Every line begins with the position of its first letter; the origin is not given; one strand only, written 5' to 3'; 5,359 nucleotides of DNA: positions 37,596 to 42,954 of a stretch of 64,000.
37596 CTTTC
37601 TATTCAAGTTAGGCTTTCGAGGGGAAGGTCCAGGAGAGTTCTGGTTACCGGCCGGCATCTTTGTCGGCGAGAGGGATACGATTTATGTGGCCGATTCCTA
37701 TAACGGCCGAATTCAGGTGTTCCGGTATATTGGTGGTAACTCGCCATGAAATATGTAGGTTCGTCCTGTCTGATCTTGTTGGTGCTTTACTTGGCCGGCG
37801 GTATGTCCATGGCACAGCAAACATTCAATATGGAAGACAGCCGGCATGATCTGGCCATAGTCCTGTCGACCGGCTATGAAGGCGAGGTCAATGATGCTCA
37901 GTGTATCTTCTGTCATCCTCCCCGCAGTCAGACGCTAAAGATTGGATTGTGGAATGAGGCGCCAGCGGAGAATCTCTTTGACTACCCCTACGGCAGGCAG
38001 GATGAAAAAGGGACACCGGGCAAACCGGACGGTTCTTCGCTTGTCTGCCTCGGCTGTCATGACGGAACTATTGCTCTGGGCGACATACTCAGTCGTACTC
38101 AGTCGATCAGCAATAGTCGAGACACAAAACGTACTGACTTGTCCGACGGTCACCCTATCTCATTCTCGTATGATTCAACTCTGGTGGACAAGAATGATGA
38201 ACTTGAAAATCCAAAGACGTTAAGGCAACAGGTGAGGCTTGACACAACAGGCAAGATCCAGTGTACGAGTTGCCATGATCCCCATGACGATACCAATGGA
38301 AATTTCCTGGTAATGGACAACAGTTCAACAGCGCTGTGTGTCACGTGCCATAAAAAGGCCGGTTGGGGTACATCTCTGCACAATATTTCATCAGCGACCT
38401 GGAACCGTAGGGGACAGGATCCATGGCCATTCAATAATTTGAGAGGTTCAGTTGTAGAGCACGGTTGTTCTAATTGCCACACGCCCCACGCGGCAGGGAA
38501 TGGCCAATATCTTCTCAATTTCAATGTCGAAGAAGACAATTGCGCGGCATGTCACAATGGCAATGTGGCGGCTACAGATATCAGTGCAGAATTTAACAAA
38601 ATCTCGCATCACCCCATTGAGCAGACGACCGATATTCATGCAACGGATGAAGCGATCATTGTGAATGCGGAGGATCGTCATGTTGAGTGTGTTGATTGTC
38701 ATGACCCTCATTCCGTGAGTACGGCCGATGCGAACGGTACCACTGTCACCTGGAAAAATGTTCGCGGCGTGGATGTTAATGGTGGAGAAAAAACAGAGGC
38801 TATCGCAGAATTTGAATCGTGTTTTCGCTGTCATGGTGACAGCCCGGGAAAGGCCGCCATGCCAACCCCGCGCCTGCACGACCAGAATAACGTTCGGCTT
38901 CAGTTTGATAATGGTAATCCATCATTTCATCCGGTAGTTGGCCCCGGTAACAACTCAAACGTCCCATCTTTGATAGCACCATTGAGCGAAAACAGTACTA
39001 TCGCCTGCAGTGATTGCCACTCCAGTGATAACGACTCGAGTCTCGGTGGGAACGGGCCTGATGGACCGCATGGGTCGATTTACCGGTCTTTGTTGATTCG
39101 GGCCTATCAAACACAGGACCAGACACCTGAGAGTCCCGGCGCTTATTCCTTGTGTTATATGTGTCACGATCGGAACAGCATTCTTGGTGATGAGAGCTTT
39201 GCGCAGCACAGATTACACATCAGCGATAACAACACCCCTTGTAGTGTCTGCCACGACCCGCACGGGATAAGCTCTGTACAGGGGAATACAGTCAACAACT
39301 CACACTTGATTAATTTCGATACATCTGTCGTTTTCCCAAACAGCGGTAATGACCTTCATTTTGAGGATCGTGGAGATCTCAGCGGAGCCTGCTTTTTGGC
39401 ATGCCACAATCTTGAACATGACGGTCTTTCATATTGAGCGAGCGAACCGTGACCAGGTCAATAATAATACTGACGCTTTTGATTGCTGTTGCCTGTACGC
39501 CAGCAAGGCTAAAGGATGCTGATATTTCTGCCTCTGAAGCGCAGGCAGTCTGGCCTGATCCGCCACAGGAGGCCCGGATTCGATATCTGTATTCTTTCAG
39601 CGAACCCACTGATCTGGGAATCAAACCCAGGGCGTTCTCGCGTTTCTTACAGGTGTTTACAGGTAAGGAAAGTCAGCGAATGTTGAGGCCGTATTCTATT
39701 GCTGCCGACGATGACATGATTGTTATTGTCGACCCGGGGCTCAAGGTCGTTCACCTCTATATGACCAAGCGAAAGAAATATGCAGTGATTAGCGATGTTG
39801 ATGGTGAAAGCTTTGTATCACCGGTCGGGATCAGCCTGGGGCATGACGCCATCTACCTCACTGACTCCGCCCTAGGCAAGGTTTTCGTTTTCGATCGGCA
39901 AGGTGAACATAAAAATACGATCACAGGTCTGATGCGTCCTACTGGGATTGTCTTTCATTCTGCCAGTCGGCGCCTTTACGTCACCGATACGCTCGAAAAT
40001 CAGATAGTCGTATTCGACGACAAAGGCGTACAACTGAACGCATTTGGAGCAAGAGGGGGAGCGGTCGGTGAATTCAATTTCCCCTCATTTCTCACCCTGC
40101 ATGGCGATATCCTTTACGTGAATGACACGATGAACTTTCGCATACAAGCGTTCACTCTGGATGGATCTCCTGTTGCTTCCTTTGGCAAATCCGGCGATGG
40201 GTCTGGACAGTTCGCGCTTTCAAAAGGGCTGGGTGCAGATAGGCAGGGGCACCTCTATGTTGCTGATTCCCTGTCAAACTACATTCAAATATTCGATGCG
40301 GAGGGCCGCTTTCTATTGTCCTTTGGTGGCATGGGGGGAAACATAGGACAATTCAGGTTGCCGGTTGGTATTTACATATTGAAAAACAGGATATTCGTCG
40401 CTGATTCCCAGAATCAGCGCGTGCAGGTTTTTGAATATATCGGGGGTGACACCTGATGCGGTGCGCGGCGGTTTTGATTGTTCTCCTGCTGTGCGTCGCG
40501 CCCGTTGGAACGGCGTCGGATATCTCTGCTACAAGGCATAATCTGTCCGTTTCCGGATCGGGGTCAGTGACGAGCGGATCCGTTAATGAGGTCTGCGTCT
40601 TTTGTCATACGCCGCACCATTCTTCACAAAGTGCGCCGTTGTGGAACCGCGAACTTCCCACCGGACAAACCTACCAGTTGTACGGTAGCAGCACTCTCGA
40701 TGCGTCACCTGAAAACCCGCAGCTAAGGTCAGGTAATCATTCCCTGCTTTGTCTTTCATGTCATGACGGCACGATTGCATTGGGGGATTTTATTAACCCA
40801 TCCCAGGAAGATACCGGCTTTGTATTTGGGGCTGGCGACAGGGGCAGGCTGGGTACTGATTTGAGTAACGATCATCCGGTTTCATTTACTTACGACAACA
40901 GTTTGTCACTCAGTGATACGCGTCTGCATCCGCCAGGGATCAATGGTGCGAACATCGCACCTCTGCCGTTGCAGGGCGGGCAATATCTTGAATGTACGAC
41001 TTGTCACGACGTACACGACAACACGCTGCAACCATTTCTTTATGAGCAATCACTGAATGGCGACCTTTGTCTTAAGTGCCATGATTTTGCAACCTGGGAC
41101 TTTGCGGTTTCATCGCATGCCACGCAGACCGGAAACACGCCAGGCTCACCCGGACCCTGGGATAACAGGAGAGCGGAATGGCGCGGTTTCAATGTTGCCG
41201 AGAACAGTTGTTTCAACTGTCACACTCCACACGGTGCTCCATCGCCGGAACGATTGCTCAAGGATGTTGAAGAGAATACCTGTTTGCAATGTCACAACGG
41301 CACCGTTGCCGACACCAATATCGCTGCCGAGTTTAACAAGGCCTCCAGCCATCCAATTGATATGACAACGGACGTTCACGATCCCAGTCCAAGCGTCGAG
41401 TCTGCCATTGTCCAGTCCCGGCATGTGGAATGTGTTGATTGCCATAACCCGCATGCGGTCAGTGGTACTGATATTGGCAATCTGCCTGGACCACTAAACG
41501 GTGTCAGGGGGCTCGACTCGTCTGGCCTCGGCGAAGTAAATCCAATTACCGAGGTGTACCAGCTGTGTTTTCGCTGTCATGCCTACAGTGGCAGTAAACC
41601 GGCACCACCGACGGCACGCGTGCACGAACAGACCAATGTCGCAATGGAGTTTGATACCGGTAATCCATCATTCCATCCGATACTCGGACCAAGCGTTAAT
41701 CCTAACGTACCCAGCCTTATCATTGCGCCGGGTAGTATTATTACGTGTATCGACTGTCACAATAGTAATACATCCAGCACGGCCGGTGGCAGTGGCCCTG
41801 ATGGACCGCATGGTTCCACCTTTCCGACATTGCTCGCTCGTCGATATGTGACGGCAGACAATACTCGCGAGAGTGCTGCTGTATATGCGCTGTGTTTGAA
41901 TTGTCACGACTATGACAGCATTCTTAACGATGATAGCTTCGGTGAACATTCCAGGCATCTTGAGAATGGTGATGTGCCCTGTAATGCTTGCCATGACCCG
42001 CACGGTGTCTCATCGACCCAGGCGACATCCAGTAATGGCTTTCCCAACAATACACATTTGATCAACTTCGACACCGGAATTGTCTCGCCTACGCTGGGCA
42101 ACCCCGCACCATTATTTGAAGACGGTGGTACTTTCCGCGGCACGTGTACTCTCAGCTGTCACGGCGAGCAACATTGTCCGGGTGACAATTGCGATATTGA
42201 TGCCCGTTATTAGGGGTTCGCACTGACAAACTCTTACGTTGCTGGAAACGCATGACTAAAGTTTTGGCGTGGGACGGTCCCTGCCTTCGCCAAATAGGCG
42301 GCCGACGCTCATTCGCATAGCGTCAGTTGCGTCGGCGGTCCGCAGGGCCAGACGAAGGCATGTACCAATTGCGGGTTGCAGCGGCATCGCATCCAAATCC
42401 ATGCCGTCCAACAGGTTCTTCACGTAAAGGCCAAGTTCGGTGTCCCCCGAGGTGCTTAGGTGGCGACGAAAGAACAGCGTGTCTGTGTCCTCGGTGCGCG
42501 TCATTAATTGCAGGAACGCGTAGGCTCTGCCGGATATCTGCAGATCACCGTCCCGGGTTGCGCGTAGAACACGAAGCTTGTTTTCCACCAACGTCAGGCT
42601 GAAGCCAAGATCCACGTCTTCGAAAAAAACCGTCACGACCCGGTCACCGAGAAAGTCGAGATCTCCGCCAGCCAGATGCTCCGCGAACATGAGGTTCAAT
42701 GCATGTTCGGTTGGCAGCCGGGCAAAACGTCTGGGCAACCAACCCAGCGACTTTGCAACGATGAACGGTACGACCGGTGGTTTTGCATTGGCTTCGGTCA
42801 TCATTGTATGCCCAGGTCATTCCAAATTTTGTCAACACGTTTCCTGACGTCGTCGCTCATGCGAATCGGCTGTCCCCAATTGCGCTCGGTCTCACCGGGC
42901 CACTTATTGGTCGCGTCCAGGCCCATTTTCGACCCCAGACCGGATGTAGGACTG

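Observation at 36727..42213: Duplicated, translationally coupled gene pairs: NHL lipoprotein followed by dodecahaem cytochrome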

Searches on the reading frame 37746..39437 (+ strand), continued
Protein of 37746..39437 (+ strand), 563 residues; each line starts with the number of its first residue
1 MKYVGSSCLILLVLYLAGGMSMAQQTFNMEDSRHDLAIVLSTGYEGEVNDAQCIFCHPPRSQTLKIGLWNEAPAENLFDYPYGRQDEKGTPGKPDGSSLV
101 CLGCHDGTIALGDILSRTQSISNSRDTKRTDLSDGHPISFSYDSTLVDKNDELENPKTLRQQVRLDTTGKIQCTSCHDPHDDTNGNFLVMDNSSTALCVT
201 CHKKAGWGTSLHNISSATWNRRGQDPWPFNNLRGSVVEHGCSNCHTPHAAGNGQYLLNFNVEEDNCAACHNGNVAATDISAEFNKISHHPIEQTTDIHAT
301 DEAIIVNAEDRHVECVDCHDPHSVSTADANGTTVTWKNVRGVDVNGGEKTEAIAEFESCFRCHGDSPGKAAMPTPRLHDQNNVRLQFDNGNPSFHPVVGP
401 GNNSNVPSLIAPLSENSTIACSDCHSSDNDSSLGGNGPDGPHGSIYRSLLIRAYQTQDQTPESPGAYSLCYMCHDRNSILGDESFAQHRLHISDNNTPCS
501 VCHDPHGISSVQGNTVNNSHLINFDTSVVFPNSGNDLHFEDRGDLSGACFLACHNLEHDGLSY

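Call 62: find_encoding_contigs(protein=P0041, flank=10000, max_places=1)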
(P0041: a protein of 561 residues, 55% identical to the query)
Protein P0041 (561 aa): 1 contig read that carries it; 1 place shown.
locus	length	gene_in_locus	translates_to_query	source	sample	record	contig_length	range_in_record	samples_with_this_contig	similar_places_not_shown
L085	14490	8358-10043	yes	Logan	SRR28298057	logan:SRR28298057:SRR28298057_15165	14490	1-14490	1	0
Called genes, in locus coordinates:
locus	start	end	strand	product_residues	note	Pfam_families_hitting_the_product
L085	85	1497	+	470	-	PF04107:GCS2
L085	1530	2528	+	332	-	PF24827:AstE_AspA_cat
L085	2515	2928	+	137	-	PF09656:PGPGW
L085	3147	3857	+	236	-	PF09699:Paired_CXXCH_1 (faint)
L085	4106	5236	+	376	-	PF01436:NHL (faint), PF25021:TEN_NHL (faint), PF08450:SGL (weak)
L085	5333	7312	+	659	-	-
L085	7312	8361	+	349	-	PF01436:NHL (faint), PF25021:TEN_NHL (faint), PF08450:SGL (faint), PF17170:DUF5128 (weak)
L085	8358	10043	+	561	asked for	PF14522:Cytochrome_C7 (faint), PF14537:Cytochrom_c3_2 (faint), PF22113:Mtrc-MtrF_II-IV_dom (faint), PF09699:Paired_CXXCH_1 (weak)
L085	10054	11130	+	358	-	PF14522:Cytochrome_C7 (faint), PF09699:Paired_CXXCH_1 (faint), PF22113:Mtrc-MtrF_II-IV_dom (faint)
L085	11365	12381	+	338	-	PF01731:Arylesterase (faint), PF01436:NHL (faint), PF17170:DUF5128 (faint), PF08450:SGL (weak)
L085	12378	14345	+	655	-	PF14522:Cytochrome_C7 (faint), PF14537:Cytochrom_c3_2 (faint), PF09699:Paired_CXXCH_1 (weak)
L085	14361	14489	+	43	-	?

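Call 65: predict_structure(alignment_id=A2)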
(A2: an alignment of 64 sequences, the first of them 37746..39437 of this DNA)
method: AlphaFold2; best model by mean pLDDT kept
length: 563 residues; sequences in the alignment: 64
mean_pLDDT: 48.6   pTM: 0.33
mean pLDDT of the five models: 48.6, 42.7, 40.8, 40.5, 38.7
residues with pLDDT >= 90: 0; 70-90: 63; 50-70: 186; < 50: 314
segments of 3 or more residues with pLDDT < 50: 23-142, 164-191, 248-255, 282-333, 365-394, 426-470, 497-523
pLDDT, mean of each block of 10 residues (from residue 1): 78 77 38 32 34 29 26 28 32 32 30 32 44 33 50 59 46 37 44 55 64 78 72 66 49 51 66 68 41 38 34 38 43 54 67 68 48 34 36 50 53 60 49 41 31 31 43 57 55 51 40 41 54 72 64 75 63
secondary structure, 60 per line:
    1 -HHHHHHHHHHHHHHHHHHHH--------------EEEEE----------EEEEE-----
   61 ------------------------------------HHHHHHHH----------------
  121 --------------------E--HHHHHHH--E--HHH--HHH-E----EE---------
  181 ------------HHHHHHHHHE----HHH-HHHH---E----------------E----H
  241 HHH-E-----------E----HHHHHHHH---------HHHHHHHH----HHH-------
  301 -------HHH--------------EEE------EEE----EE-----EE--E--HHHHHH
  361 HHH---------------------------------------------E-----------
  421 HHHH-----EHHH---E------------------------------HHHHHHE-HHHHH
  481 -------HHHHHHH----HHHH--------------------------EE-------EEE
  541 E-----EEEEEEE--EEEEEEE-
elements in order: H2-21 E36-40 E51-55 H97-104 H144-150 H193-201 H211-214 H240-243 H262-269 H279-286 E325-327 E334-336 H355-363 H421-424 H468-473 H476-480 H488-494 H499-502 E538-541 E547-553 E556-562

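Call 96: search_protein_representatives(alignment_id=A2)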
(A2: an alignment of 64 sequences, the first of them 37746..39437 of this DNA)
Query: 64 sequences, 564 profile positions. Proteins with E-value up to 0.001 (for the whole library): 10052; up to 1e-10: 6202; up to 1e-30: 1581. The best 150 are listed.
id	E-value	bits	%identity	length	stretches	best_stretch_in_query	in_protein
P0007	2.7e-262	887.8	-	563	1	5-563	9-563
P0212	2.7e-211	719.4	-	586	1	8-560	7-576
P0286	1.8e-210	716.7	-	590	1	5-563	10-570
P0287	2.7e-202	689.6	-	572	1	9-563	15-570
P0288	3.6e-200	682.6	-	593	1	16-563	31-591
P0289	4.0e-200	682.5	-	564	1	5-563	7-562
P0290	3.6e-199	679.3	-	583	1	6-563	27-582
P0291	7.4e-198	675.0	-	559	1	6-563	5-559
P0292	1.7e-191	654.1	-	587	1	8-563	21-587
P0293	1.9e-190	650.5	-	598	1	6-563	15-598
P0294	1.1e-186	638.2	-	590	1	3-563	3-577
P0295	1.2e-182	624.8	-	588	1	8-563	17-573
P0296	1.0e-181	621.7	-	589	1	10-563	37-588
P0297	5.5e-180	616.0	-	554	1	7-563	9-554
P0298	1.0e-179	615.1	-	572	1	6-563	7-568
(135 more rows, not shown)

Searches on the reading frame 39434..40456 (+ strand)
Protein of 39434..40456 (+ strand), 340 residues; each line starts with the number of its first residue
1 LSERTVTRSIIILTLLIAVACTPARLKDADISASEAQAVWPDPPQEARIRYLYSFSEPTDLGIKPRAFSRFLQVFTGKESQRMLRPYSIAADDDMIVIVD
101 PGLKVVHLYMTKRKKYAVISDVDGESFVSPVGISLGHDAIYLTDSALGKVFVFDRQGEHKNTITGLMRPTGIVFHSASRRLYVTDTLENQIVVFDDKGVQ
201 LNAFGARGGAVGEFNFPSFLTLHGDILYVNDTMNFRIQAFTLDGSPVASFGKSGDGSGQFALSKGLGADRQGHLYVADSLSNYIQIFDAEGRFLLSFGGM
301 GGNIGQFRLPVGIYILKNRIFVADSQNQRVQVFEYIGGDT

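Call 5: search_protein_families(library=ncbifam, proteins=[window:39434-40456:+], max_evalue=0.01)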
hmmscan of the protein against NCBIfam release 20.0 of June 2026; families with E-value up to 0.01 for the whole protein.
window:39434-40456:+ (340 aa): 5 families
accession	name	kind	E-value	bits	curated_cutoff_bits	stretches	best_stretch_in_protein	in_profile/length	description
NF035926.1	scyF_NHL_VPEP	equivalog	1.2e-48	166.2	350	2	168-298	153-284/376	scytonemin biosynthesis PEP-CTERM protein ScyF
TIGR02276.1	beta_rpt_yvtn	repeat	0.00031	20.7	27.85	0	272-290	4-22/42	beta-propeller repeat protein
NF033206.1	ScyE_fam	subfamily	0.00091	18.8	80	0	147-229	233-317/333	ScyD/ScyE family protein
TIGR03866.1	PQQ_ABC_repeats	subfamily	0.002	17.3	287.3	0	138-200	11-74/310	PQQ-dependent catabolism-associated beta-propeller protein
NF052280.1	7_blade_YncE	equivalog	0.002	17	400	0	123-201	213-291/338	7-bladed beta-propeller protein YncE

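Call 72: search_protein_families(library=pfam, proteins=[window:39434-40456:+], max_evalue=1)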
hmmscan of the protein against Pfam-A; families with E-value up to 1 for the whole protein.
window:39434-40456:+ (340 aa): 5 families
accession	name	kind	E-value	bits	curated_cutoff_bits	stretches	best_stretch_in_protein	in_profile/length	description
PF01436.27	NHL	-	4.1e-17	61.7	20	3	307-333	1-28/28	NHL repeat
PF17170.10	DUF5128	-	7.7e-13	48.7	22.9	3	178-244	53-121/321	6-bladed beta-propeller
PF08450.18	SGL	-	8.6e-11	42.3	26.3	2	141-195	114-162/246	SMP-30/Gluconolactonase/LRE-like region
PF01731.26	Arylesterase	-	7.4e-08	32.9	21.3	1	155-194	42-81/86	Arylesterase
PF10282.15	Lactonase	-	0.051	13.2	21.7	0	172-195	196-219/344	Lactonase, 7-bladed beta-propeller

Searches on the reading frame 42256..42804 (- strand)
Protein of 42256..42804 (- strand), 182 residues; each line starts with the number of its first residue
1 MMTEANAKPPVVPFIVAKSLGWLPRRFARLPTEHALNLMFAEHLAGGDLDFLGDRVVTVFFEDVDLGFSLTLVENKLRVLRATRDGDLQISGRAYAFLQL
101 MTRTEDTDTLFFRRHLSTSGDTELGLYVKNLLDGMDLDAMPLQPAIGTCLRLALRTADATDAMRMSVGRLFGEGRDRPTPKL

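Call 72: search_protein_families(library=pfam, proteins=[window:42256-42804:-], max_evalue=1)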
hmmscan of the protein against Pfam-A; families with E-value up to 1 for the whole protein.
window:42256-42804:- (182 aa): 2 families
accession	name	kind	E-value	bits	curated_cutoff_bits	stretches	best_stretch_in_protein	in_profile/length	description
PF02036.22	SCP2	-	6.3e-11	42.9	21.3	1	44-133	11-101/101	SCP-2 sterol transfer family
PF14864.11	Alkyl_sulf_C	-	0.17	12.6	27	1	56-134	35-115/125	Alkyl sulfatase C-terminal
